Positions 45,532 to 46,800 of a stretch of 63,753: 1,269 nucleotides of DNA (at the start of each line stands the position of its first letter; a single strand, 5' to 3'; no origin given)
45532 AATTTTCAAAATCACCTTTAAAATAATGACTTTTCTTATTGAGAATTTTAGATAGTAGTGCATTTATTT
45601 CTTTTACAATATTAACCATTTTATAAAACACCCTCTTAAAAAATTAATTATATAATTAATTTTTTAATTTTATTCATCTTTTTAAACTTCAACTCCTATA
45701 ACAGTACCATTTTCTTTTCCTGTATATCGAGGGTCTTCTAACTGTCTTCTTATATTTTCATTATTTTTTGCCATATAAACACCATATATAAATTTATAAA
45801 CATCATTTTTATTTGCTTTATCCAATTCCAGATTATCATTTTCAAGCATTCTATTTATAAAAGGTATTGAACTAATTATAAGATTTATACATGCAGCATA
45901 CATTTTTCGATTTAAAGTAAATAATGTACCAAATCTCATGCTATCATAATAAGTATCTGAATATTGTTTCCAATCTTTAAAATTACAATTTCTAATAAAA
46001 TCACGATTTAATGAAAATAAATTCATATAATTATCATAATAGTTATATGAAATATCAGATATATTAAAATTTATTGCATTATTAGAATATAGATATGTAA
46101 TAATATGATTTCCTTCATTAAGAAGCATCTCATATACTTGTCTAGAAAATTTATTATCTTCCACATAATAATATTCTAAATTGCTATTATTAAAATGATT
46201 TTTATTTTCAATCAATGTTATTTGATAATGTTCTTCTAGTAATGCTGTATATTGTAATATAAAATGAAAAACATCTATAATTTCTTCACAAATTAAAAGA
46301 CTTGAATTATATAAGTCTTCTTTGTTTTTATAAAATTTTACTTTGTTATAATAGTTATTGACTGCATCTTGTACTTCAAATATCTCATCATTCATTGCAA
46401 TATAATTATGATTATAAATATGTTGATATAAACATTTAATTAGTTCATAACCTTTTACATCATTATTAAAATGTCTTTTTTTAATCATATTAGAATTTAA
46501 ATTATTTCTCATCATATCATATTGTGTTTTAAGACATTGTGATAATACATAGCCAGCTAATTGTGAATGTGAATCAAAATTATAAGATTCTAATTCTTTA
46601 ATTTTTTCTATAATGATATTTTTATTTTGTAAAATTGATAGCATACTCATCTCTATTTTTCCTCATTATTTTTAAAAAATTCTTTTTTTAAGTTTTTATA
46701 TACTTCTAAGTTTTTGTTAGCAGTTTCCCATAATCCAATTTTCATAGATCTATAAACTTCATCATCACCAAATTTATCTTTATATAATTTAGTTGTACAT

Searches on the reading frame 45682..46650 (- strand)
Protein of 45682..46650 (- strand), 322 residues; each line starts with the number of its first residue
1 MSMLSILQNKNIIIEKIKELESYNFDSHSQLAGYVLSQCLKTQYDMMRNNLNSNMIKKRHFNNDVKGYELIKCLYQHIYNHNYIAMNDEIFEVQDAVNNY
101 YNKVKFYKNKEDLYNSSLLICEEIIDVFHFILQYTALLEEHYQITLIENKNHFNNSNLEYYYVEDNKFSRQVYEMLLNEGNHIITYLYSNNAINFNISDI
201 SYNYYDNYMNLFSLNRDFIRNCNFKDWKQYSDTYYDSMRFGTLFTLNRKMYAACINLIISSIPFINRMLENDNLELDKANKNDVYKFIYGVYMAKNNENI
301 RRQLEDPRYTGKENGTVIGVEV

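Call 70: search_protein_families(library=pfam, max_evalue=0.001, proteins=[window:45682-46650:-])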
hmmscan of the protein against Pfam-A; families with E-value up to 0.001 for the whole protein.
window:45682-46650:- (322 aa): 0 families

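Call 112: search_protein_families(library=phrogs, max_evalue=0.001, proteins=[window:45682-46650:-])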
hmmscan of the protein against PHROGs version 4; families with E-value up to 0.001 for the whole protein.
window:45682-46650:- (322 aa): 1 family
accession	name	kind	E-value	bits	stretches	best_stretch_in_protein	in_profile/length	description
phrog_173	-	DNA, RNA and nucleotide metabolism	3.6e-07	31.3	1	77-214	56-154/196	nucleoside triphosphate pyrophosphohydrolase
